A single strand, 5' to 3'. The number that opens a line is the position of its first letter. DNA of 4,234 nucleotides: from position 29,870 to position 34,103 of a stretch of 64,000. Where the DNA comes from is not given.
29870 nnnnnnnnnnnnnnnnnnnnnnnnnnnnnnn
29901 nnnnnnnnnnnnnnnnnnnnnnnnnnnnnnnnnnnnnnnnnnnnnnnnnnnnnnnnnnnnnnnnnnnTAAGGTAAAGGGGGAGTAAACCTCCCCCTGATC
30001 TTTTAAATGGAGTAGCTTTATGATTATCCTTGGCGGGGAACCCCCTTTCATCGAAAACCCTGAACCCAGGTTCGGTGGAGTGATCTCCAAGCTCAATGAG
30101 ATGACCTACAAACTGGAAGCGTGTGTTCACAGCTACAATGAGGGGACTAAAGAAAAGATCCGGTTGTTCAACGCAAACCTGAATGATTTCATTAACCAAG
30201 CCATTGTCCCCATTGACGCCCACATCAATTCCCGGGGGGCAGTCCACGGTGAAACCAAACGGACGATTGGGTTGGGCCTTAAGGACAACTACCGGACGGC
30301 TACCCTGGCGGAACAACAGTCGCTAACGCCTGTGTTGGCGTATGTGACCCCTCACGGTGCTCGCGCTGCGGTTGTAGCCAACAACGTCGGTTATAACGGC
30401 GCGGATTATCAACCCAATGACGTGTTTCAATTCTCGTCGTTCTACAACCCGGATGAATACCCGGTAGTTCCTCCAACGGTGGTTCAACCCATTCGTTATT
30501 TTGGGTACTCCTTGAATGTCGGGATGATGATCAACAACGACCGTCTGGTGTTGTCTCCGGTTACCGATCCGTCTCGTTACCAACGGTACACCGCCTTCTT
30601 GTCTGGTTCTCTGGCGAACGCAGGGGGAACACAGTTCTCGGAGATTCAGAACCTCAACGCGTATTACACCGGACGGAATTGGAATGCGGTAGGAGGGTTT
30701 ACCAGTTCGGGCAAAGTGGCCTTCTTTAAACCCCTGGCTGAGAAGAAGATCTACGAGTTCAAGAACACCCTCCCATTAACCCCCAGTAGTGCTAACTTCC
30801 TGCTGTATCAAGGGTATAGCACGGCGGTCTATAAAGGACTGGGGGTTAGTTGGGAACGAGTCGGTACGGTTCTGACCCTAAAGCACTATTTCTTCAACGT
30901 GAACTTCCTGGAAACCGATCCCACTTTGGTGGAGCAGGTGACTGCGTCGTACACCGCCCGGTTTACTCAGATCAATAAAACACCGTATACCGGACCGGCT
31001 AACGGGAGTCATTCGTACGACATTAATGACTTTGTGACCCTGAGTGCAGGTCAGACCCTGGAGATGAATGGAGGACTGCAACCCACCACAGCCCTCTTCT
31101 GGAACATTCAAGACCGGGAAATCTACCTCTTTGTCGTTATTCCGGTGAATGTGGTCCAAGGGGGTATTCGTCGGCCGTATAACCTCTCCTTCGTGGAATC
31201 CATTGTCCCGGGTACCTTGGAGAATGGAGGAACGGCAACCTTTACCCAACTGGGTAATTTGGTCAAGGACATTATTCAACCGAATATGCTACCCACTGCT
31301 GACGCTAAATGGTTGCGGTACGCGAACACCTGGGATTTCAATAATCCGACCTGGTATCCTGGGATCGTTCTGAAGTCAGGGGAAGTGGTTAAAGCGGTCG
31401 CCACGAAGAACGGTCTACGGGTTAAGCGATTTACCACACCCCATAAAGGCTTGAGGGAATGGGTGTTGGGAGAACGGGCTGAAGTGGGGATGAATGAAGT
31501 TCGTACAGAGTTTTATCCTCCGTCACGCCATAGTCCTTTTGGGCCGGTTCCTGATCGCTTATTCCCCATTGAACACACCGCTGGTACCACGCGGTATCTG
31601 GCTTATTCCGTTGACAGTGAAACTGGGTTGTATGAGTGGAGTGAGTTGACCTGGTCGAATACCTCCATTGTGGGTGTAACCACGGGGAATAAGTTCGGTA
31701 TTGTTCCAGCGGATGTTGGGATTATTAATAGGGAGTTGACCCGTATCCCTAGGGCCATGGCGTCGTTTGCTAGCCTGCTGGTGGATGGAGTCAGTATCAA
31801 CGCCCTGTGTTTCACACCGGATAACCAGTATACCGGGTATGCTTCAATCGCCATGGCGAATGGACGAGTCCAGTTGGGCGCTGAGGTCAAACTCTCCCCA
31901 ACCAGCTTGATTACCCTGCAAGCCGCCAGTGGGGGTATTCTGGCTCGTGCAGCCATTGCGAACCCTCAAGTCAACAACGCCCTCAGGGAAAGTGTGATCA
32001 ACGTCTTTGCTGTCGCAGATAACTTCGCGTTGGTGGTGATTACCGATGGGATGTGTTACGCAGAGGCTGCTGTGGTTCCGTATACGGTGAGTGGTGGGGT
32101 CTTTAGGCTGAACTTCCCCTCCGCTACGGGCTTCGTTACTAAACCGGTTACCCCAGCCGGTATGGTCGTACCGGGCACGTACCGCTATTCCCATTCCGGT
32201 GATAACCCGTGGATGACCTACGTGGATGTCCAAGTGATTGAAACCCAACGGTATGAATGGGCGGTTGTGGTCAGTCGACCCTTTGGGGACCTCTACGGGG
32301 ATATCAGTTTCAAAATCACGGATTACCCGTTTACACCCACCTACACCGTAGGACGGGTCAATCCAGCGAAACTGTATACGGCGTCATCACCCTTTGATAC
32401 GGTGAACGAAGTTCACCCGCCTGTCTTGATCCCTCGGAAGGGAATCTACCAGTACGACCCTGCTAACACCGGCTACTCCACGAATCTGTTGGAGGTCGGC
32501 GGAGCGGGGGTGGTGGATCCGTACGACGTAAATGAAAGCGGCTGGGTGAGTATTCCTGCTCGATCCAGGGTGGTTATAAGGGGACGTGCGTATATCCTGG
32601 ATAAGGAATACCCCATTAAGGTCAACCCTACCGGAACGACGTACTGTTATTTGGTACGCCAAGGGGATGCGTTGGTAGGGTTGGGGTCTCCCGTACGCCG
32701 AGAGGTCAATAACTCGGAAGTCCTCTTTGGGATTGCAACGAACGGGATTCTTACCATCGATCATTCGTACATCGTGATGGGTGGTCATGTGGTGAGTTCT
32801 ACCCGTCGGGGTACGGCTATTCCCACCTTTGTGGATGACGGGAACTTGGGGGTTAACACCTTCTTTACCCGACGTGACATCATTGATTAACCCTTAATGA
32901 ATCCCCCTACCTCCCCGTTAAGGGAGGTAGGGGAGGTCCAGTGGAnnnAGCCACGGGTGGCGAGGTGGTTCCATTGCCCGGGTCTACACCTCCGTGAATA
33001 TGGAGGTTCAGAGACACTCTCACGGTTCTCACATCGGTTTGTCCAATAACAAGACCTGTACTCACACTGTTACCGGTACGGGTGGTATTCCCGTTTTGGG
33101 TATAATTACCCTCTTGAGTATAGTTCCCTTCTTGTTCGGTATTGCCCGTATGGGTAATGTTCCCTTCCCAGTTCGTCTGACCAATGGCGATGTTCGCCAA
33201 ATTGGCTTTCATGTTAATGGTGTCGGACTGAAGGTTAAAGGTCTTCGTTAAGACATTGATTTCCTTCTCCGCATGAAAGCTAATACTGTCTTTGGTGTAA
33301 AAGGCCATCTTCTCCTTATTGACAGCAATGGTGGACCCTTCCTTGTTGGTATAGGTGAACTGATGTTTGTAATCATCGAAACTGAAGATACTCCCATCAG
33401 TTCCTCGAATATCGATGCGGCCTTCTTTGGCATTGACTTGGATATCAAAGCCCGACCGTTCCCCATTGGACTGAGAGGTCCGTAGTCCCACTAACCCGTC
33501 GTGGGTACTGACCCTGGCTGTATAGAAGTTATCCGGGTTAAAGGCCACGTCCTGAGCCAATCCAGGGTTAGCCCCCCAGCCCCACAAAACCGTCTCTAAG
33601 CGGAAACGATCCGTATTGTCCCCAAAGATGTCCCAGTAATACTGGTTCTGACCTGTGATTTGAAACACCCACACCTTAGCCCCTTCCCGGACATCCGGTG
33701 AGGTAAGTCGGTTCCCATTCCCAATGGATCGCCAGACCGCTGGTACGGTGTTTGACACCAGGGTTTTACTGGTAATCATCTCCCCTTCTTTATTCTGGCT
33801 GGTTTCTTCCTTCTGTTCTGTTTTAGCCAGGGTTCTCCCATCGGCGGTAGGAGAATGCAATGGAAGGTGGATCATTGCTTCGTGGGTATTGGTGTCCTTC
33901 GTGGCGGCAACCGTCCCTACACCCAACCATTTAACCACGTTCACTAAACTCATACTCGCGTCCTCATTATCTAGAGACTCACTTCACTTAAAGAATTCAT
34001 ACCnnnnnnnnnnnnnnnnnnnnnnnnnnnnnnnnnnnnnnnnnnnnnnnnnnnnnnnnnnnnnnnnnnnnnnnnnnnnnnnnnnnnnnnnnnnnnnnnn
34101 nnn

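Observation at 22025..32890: Four-gene cassette of modular giant fiber-like proteins with swapped N- and C-terminal modules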

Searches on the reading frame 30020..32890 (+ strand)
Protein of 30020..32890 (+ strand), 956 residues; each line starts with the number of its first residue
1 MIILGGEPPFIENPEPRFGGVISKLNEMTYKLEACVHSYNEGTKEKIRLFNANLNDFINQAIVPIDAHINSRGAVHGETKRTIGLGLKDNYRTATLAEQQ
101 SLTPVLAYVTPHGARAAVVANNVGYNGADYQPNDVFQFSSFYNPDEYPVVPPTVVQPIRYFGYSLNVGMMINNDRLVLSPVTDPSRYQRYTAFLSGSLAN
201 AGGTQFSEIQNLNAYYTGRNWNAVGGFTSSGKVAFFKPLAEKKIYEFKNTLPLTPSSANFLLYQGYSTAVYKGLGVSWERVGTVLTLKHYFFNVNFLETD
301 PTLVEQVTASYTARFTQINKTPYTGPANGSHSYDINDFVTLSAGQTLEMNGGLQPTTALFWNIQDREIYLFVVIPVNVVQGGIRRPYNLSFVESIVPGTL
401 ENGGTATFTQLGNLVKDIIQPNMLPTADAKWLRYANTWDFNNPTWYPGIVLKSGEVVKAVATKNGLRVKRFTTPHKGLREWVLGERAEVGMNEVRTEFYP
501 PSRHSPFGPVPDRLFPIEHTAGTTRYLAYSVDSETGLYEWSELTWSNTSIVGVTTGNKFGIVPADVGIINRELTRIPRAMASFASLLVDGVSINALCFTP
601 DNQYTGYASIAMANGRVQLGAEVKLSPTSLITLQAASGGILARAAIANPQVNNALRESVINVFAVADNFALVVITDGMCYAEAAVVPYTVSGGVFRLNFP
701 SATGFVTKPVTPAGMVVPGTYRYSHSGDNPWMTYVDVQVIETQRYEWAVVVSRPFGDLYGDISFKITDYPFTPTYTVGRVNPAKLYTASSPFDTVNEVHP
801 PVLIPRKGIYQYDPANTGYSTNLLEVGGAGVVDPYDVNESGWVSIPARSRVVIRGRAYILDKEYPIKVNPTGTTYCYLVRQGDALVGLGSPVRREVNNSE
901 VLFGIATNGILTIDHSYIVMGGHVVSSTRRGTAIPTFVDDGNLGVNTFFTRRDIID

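Call 8: search_protein_families(library=pfam, proteins=[window:30020-32890:+], max_evalue=0.1)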
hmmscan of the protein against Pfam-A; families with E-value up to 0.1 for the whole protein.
window:30020-32890:+ (956 aa): 0 families

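Call 9: search_protein_families(library=phrogs, proteins=[window:30020-32890:+], max_evalue=0.01)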
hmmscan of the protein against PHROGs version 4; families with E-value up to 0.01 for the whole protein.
window:30020-32890:+ (956 aa): 6 families
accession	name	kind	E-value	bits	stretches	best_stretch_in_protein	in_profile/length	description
phrog_14667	-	unknown function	0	1109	1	1-918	2-875/875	-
phrog_17273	-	unknown function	2e-09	36.3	1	39-120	43-124/1713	-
phrog_2163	-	head and packaging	2.7e-07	31.1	1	21-120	166-265/574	virion structural protein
phrog_3573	-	unknown function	2e-06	27.2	1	41-140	36-129/1001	-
phrog_13857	-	tail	1.7e-05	24.5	1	59-114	237-292/743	tail protein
phrog_11029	-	tail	0.0032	16.3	1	48-117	22-91/892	tail protein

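Call 14: search_solved_structures(query=window:30020-32890:+, max_evalue=1)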
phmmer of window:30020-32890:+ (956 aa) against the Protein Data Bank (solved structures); distinct sequences matched with E-value up to 1: 1.
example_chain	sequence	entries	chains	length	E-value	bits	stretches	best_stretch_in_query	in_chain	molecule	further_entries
1yw4_A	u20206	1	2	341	0.99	10.4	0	661-718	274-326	Succinylglutamate desuccinylase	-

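Call 25: find_homologous_proteins(query=window:30020-32887:+, max_evalue=0.001)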
Query window:30020-32887:+ (956 aa): 73 proteins with E <= 0.001 among 8000 candidates.
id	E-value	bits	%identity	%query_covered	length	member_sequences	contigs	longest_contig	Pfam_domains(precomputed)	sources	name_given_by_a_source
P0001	0.0e+0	2173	99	100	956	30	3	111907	-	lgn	-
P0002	0.0e+0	1128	54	100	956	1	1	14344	-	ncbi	ncbi:hypothetical protein D3C81_386910 [compost metagenome]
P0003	0.0e+0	1103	53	100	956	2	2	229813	-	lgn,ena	-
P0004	0.0e+0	1102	52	100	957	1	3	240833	-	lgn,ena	-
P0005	0.0e+0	1091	52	99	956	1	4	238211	-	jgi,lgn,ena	-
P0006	0.0e+0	1084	52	99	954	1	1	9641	-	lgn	-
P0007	0.0e+0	1077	52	100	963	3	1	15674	-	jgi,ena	-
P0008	0.0e+0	1067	52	100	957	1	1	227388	-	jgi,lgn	-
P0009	0.0e+0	1017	49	100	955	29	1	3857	-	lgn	-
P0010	2.2e-291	987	49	100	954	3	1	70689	-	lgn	-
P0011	3.9e-291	987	49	100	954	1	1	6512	-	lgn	-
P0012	1.7e-286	971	48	100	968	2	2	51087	-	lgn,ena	-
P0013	3.5e-286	970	46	100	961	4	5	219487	-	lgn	-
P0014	1.5e-281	955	48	100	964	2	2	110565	-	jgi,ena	-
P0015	1.6e-281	955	47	100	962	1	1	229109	-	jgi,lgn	-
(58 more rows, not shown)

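Call 56: predict_structure(alignment_id=A2)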
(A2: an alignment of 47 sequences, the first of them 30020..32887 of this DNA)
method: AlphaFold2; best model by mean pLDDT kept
length: 956 residues; sequences in the alignment: 47
mean_pLDDT: 81.5   pTM: 0.75
mean pLDDT of the five models: 81.5, 80.8, 79.6, 77.1, 75.6
residues with pLDDT >= 90: 418; 70-90: 346; 50-70: 111; < 50: 81
segments of 3 or more residues with pLDDT < 50: 1-19, 72-91, 123-135, 929-956
pLDDT, mean of each block of 10 residues (from residue 1): 30 42 61 65 69 74 63 44 43 70 63 66 44 54 64 85 84 84 86 79 71 84 88 72 76 87 69 91 94 76 87 94 93 95 92 89 92 95 93 93 90 91 89 91 91 90 91 90 89 91 89 94 92 86 90 91 85 86 92 94 94 85 95 93 94 93 90 96 94 92 86 91 91 94 93 94 92 91 92 91 95 91 94 90 77 75 81 88 80 79 84 69 54 35 35 35
secondary structure, 60 per line:
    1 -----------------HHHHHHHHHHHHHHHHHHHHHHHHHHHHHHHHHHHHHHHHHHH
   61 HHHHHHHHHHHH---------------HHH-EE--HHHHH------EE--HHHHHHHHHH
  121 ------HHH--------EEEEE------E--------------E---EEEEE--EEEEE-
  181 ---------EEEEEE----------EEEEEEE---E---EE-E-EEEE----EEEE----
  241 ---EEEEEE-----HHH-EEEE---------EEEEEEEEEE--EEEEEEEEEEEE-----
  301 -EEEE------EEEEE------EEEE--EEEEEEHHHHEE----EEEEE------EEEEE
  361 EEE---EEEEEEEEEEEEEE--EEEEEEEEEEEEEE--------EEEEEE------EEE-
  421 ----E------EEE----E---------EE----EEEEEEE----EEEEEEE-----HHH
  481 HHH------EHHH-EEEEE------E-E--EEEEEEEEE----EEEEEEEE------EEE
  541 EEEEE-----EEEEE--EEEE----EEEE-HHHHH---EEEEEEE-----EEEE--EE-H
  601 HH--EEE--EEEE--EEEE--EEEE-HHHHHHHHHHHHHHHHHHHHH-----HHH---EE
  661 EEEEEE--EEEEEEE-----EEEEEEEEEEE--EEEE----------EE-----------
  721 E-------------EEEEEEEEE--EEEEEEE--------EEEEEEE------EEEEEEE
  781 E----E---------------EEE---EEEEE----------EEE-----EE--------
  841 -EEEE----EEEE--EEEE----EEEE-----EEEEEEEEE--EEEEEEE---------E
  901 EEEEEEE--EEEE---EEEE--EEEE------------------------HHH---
elements in order (helices of 4 or more, strands of 3 or more residues): H18-72 H96-100 H111-120 E138-142 E168-172 E175-179 E190-195 E206-212 E225-228 E233-236 E244-249 E259-262 E272-281 E284-295 E302-305 E312-316 E323-326 E329-334 H335-338 E345-349 E356-363 E367-380 E383-396 E405-410 E417-419 E432-434 E455-461 E466-472 H478-483 E495-499 E511-519 E524-531 E538-545 E551-555 E558-561 E566-569 H571-575 E579-585 E591-594 E605-607 E610-613 E616-619 E622-625 H627-647 E659-666 E669-675 E681-691 E694-697 E735-743 E746-752 E761-767 E774-781 E802-804 E808-812 E823-825 E842-845 E850-853 E856-859 E864-867 E873-881 E884-890 E900-907 E910-913 E917-920 E923-926

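Call 58: fold_search(model_id=the predicted structure, library=pdb)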
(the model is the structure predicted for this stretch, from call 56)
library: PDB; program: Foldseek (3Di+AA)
matches with E <= 10: 797; with E <= 0.001: 12
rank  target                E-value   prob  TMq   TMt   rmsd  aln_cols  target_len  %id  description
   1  7ayr_B                4.4e-05  0.84  0.12  0.13  24.6       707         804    6  Crystal structure of DPP8 in complex with a 4-oxo-b-lactam based inhibitor, B115 (released 2021-06-30)
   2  7ayr_A                6.9e-05  0.60  0.11  0.12  25.9       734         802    9  Crystal structure of DPP8 in complex with a 4-oxo-b-lactam based inhibitor, B115 (released 2021-06-30)
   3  6hp8_C                9.7e-05  0.84  0.13  0.14  29.5       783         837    7  Crystal structure of DPP8 in complex with Val-BoroPro (released 2019-07-31)
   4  6eoo_C                9.7e-05  0.57  0.11  0.11  30.4       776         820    9  DPP8 - Apo, space group 20 (released 2018-02-07)
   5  7a3g_B                1.1e-04  0.60  0.11  0.12  31.0       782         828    9  Crystal structure of DPP8 in complex with a 4-oxo-b-lactam based inhibitor, 91 (released 2021-06-30)
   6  6trx_B                1.2e-04  0.80  0.13  0.14  30.8       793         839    9  Crystal structure of DPP8 in complex with 1G244 (released 2021-01-13)
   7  6trw_A                1.5e-04  0.66  0.12  0.13  30.5       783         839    8  Crystal structure of DPP8 in complex with the EIL peptide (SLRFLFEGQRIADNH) (released 2021-01-13)
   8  6eos_C                1.8e-04  0.54  0.10  0.11  28.1       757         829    7  DPP8 - Apo, space group 19 (released 2018-02-07)
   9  6eos_A                2.4e-04  0.84  0.14  0.16  30.0       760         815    7  DPP8 - Apo, space group 19 (released 2018-02-07)
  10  8em4_A                2.7e-04  0.33  0.12  0.05  24.6       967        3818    9  Cryo-EM structure of LRP2 at pH 7.5 (released 2023-02-08)
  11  8ptz_A                5.7e-04  0.20  0.10  0.12  23.0       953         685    9  Cryo-EM structure of human Elp123 in complex with tRNA, S-ethyl-CoA, 5'-deoxyadenosine and methionine (released 2024-04-17)
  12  8ptx_A                9.4e-04  0.30  0.12  0.10  22.0       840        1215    9  Cryo-EM structure of human Elp123 in complex with tRNA, acetyl-CoA, 5'-deoxyadenosine and methionine (released 2024-04-17)
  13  6hp8_B                1.1e-03  0.41  0.12  0.13  31.0       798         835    8  Crystal structure of DPP8 in complex with Val-BoroPro (released 2019-07-31)
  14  4x6k                  1.7e-03  0.18  0.07  0.12  23.5       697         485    7  Crystal structure of the intramolecular trans-sialidase from Ruminococcus gnavus in complex with Siastatin B (released 2015-07-22)
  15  9bc9_A                2.0e-03  0.91  0.13  0.30  14.1       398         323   11  Structure of KLHDC2 bound to SJ10278 (released 2024-11-06)
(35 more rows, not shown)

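Call 100: search_protein_families(library=ncbifam, proteins=[window:30020-32887:+], max_evalue=0.01)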
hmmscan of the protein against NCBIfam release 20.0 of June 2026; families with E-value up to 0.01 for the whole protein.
window:30020-32887:+ (956 aa): 0 families

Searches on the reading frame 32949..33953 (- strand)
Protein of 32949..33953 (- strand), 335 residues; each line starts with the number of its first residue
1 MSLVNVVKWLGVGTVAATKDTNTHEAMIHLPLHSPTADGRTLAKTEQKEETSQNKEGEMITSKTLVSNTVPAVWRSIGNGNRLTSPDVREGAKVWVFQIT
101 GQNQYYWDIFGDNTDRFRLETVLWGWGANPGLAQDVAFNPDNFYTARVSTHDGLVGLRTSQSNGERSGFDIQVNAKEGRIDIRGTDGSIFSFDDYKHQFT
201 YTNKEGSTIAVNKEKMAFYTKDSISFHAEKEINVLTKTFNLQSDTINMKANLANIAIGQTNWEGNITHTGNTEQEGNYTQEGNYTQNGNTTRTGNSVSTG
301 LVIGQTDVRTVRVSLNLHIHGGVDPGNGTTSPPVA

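Call 99: search_protein_families(library=pfam, proteins=[window:32949-33953:-], max_evalue=0.001)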
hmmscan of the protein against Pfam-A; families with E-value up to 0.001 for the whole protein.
window:32949-33953:- (335 aa): 1 family
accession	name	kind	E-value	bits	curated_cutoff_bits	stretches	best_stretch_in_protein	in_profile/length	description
PF18946.5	Apex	-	0.0002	21.8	20.8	1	313-333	2-22/23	GpV Apex motif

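Call 100: search_protein_families(library=ncbifam, proteins=[window:32949-33953:-], max_evalue=0.01)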
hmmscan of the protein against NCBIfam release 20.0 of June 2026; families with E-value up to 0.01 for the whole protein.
window:32949-33953:- (335 aa): 0 families
